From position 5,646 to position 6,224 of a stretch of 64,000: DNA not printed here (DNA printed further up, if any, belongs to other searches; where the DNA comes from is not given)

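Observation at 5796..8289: Tandem array of eight paralogous small Cys-containing lipoproteins with a conserved two-half-repeat motif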

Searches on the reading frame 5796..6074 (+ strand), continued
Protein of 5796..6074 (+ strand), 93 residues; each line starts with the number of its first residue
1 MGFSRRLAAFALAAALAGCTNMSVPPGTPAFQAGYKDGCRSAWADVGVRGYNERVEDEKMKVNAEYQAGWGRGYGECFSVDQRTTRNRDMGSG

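Call 45: find_encoding_contigs(protein=P0213, flank=6000, max_places=2)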
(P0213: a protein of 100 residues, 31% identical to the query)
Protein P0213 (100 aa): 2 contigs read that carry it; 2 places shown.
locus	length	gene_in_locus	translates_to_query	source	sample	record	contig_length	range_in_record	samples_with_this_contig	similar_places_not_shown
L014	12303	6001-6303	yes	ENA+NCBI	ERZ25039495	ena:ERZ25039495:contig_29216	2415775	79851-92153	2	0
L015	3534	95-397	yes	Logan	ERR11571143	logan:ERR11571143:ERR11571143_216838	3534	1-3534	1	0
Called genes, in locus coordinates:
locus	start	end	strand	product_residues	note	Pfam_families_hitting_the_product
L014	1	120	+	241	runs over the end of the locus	PF04402:SIMPL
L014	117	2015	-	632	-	PF08439:Peptidase_M3_N, PF01432:Peptidase_M3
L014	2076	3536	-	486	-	PF04389:Peptidase_M28 (weak), PF01546:Peptidase_M20, PF07687:M20_dimer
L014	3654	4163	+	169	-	-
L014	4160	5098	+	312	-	PF00685:Sulfotransfer_1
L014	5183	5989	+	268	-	PF05019:Coq4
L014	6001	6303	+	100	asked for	-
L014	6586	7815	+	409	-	PF02655:ATP-grasp_3, PF02786:CPSase_L_D2 (faint), PF02222:ATP-grasp (faint)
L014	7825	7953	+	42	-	-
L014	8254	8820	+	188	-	PF08448:PAS_4 (weak)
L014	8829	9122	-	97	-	-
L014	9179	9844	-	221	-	PF00753:Lactamase_B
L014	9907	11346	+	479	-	-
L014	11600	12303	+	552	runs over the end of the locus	PF00005:ABC_tran, PF02463:SMC_N (faint), PF13476:AAA_23 (faint), PF01926:MMR_HSR1 (faint), PF13166:AAA_13 (faint), PF13238:AAA_18 (faint), PF12848:ABC_tran_Xtn, PF00005:ABC_tran, +1 more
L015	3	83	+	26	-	?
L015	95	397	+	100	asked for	-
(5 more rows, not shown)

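Call 56: search_solved_structures(query=A4, max_evalue=10, show_alignments=3)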
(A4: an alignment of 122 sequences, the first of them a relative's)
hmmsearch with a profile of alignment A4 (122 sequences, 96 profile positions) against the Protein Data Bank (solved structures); distinct sequences matched with E-value up to 10: 4.
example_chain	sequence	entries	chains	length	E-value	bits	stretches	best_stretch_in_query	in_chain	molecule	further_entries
9waq_A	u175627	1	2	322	0.37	14.1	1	61-89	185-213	DUF1911 domain-containing protein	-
9vy2_A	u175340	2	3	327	0.37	14.1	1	61-89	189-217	DUF1911 domain-containing protein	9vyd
9gnn_A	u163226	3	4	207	0.81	13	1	57-89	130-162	Sentrin-specific protease 5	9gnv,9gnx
7o3j_C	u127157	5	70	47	1.2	12.4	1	6-35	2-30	TrwH protein | TrwH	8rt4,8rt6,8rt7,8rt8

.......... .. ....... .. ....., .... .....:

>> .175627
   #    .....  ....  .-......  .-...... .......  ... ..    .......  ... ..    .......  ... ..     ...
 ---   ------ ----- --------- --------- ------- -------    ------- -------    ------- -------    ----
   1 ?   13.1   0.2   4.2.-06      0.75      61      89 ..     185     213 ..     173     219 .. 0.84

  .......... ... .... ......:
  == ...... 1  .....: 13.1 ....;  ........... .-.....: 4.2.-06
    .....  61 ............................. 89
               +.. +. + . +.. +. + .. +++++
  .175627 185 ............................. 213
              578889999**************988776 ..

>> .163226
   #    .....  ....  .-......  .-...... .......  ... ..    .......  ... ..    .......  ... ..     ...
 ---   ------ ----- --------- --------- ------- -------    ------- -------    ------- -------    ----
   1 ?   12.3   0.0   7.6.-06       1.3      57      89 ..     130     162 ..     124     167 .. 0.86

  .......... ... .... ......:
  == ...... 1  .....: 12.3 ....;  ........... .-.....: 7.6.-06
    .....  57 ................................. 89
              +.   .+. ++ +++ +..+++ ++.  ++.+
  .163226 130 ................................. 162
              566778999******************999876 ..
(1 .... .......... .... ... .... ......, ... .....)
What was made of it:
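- The top, non-significant PDB sequence hit is a DUF1911 protein at E 0.37 (call 56).
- Tried and rejected: A profile search of PDB sequences gave a best E of 0.37 (call 56).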

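Call 57: search_protein_families(library=padloc, max_evalue=1, proteins=[window:5796-6074:+])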
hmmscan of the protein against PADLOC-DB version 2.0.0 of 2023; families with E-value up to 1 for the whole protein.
seq(93 aa): 0 families

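Call 58: search_protein_families(library=phrogs, max_evalue=1, proteins=[window:5796-6074:+])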
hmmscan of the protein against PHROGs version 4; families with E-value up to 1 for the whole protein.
seq(93 aa): 3 families
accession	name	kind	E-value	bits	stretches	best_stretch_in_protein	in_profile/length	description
phrog_11951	-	lysis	0.053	15.1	1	6-39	4-29/97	Rz-like spanin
phrog_2425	-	unknown function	0.069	14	1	8-77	6-67/86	-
phrog_1119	-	moron, auxiliary metabolic gene and host takeover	0.13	13.7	1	9-70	7-63/78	Cor superinfection exclusion protein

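Call 61: list_cluster_members(proteins=[P0041, P0046, P0093, P0096, P0103, P0133, P0174, P0114, P0137, P0171])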
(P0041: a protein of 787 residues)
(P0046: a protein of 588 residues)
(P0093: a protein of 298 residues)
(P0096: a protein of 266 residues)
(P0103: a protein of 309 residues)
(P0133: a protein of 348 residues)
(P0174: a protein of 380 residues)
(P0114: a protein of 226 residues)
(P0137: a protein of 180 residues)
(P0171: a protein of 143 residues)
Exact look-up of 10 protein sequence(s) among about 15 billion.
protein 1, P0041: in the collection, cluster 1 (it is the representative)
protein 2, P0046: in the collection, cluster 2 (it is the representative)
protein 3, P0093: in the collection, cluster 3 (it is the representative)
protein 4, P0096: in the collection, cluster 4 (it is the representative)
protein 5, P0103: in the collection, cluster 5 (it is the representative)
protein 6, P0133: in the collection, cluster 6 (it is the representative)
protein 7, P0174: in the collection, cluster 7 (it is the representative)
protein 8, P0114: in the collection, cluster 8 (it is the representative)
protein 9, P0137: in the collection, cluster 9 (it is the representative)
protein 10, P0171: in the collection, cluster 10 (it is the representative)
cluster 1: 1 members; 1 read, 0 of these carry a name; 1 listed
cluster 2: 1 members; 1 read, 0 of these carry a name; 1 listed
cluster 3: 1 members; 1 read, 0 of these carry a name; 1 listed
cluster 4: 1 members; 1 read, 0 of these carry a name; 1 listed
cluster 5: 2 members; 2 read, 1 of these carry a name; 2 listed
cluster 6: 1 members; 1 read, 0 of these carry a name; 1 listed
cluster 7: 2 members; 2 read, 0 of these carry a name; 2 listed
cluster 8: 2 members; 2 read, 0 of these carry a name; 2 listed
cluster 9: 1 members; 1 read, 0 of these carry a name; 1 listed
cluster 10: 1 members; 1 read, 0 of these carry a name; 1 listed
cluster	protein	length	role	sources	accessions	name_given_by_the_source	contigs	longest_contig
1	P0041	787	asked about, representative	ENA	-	-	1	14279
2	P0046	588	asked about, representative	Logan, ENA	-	-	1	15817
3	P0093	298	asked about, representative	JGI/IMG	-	-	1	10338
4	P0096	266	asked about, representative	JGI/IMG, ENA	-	-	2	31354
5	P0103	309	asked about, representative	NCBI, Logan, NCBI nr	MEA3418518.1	MAG: hypothetical protein U9Q90_03885 [Campylobacterota bacterium] | hypothetical protein [Campylobacterota bacterium]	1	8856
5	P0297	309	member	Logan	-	-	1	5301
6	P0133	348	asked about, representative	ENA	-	-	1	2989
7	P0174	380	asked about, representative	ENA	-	-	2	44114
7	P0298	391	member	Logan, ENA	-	-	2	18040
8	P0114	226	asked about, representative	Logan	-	-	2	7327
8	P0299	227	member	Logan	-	-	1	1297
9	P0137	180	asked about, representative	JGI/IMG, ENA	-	-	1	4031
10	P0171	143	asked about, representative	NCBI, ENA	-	-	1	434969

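Call 64: find_encoding_contigs(protein=P0040, flank=6000, max_places=2)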
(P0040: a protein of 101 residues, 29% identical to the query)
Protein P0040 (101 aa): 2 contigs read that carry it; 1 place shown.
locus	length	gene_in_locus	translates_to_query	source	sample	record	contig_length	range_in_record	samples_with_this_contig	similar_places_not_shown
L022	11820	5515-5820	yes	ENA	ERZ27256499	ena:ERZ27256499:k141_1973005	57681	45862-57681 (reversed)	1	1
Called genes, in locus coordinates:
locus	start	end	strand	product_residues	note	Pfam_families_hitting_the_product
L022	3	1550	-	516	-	?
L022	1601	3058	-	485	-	PF04389:Peptidase_M28 (weak), PF01546:Peptidase_M20, PF07687:M20_dimer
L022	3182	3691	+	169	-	-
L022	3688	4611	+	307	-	PF00685:Sulfotransfer_1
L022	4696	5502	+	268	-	PF05019:Coq4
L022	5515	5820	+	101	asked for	-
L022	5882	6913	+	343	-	PF01522:Polysacc_deac_1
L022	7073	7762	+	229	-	PF02397:Bac_transf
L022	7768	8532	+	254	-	PF03808:Glyco_tran_WecG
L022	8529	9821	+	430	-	-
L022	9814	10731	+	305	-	PF00535:Glycos_transf_2, PF13641:Glyco_tranf_2_3 (faint)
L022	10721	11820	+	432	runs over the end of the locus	PF04932:Wzy_C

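Call 65: find_encoding_contigs(protein=P0039, flank=6000, max_places=2)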
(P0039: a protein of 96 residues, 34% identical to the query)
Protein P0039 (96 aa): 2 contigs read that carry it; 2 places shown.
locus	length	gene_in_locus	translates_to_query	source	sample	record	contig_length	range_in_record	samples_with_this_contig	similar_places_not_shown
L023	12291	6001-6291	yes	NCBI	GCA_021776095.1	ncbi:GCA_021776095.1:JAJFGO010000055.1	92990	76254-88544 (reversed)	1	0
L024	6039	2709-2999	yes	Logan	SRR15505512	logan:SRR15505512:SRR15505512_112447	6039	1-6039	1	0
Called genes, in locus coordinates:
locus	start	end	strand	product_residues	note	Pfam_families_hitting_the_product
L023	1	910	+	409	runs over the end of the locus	PF02771:Acyl-CoA_dh_N, PF02770:Acyl-CoA_dh_M, PF00441:Acyl-CoA_dh_1, PF08028:Acyl-CoA_dh_2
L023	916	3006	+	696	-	PF13380:CoA_binding_2, PF13607:Succ_CoA_lig, PF13549:ATP-grasp_5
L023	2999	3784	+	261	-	PF00378:ECH_1, PF16113:ECH_2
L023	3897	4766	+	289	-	PF09084:NMT1 (faint), PF00497:SBP_bac_3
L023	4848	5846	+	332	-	-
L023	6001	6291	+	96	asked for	-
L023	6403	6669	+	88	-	-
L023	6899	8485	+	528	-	PF00496:SBP_bac_5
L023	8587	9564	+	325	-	PF19300:BPD_transp_1_N, PF00528:BPD_transp_1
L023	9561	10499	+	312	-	PF12911:OppC_N, PF00528:BPD_transp_1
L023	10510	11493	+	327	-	PF00005:ABC_tran, PF13304:AAA_21 (faint), PF08352:oligo_HPY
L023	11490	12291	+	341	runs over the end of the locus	PF00005:ABC_tran, PF08352:oligo_HPY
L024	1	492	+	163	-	?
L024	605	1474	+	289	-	PF09084:NMT1 (faint), PF00497:SBP_bac_3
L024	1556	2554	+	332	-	-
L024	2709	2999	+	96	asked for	-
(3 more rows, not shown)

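Call 66: find_encoding_contigs(protein=P0274, flank=6000, max_places=2)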
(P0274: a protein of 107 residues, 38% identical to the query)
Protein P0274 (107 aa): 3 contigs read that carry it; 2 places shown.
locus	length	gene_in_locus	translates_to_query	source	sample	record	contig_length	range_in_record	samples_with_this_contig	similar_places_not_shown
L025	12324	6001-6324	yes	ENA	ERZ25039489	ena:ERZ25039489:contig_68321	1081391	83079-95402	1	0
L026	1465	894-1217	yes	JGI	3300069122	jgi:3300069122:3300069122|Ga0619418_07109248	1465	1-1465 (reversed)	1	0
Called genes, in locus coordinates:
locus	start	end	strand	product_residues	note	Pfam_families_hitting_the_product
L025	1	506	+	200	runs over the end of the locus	PF00512:HisKA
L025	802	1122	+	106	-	-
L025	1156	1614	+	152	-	PF01575:MaoC_dehydratas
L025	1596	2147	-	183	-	PF20057:DUF6456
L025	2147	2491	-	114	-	PF08299:Bac_DnaA_C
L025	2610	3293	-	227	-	-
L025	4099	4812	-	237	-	PF12762:DDE_Tnp_IS1595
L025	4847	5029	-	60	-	PF12760:Zn_ribbon_IS1595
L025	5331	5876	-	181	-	-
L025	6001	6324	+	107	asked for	-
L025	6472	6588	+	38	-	-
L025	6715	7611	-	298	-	PF00378:ECH_1, PF16113:ECH_2, PF00378:ECH_1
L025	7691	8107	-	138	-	PF13411:MerR_1, PF00376:MerR, PF09278:MerR-DNA-bind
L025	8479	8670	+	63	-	-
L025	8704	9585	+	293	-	PF13228:DUF4037 (weak)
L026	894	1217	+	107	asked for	-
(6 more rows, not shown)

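Call 85: search_dna_similar(query=P0047, collection=plasmids, mode=protein, max_evalue=0.01, max_rows=20)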
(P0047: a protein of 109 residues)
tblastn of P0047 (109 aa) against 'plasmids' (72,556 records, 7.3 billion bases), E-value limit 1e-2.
No match.

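Call 86: search_dna_similar(query=P0047, collection=phages, mode=protein, max_evalue=0.01, max_rows=20)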
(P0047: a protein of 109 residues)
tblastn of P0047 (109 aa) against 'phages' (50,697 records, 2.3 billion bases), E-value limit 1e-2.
No match.

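Call 87: list_cluster_members(proteins=[P0043, P0047, P0048, P0050, P0058, P0062, P0072, P0084, P0156, P0166])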
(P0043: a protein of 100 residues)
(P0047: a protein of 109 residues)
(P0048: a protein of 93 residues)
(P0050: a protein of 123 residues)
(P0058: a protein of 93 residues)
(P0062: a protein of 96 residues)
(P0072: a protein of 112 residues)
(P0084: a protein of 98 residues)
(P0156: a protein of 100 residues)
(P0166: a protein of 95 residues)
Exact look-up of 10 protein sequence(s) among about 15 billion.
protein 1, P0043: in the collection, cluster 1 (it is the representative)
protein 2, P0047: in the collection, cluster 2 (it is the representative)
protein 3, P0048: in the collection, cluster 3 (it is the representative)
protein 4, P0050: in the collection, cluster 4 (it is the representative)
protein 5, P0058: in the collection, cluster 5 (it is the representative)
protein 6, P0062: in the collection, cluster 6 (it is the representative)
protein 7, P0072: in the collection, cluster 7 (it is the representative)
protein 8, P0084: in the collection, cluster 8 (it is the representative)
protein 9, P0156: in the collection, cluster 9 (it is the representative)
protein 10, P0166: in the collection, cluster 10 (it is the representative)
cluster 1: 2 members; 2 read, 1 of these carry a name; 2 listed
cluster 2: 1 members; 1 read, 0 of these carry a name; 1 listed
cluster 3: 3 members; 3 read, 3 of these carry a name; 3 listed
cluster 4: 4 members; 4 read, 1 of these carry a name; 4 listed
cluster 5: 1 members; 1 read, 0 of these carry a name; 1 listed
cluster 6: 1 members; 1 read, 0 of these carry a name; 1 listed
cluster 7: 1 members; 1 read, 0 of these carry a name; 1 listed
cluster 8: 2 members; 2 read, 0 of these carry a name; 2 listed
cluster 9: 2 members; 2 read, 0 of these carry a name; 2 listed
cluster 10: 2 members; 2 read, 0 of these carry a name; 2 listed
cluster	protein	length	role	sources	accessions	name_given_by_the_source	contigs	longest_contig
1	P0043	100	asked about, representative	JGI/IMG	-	-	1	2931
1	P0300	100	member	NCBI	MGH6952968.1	MAG: hypothetical protein ACREGL_02220 [Alphaproteobacteria bacterium]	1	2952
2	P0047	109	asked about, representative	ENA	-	-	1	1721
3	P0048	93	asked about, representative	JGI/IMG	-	hypothetical protein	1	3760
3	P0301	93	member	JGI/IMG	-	hypothetical protein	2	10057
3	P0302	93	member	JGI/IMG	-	hypothetical protein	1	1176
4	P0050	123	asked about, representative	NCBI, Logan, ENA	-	-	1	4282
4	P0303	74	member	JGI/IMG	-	hypothetical protein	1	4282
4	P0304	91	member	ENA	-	-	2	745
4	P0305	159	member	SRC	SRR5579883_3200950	-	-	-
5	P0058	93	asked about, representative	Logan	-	-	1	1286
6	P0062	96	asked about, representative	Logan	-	-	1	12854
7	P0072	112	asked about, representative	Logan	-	-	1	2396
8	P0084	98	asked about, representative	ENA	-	-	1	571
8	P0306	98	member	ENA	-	-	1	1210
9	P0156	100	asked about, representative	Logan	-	-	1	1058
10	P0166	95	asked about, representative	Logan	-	-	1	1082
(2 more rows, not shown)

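Call 98: find_related_loci(query=A7, collection=metagenome_contigs, flank=6000)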
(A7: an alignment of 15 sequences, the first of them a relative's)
Query A7 (109 aa) in metagenome_contigs; peptide patterns used: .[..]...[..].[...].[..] (x = any residue, [..] = any of these).
203 stretches matched a pattern; 39 encode a relative of the query (tblastn E <= 1e-3); 39 distinct loci.
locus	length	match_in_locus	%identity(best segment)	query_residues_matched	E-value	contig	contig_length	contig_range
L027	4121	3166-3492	69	3-108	3e-49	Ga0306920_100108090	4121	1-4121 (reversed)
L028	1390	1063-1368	58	3-104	9e-40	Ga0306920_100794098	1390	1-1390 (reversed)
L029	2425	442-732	58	5-101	3e-38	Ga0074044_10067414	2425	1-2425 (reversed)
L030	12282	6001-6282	61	11-104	5e-33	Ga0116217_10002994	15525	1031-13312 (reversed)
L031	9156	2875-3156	61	11-104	5e-33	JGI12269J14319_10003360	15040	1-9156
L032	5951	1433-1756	50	3-109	2e-31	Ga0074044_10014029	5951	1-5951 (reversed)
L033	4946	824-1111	55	12-105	1e-31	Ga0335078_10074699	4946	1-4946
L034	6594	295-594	53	3-101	2e-31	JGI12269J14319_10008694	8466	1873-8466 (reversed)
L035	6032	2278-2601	51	3-109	3e-31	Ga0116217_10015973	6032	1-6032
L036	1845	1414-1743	53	1-105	1e-30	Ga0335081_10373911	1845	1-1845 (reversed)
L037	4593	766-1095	53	1-105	1e-30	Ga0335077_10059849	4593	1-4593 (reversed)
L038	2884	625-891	59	12-100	1e-30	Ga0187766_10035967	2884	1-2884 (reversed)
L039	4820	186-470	54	11-105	2e-30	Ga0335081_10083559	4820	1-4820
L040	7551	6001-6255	59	19-102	2e-30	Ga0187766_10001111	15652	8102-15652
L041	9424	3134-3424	56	6-100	3e-30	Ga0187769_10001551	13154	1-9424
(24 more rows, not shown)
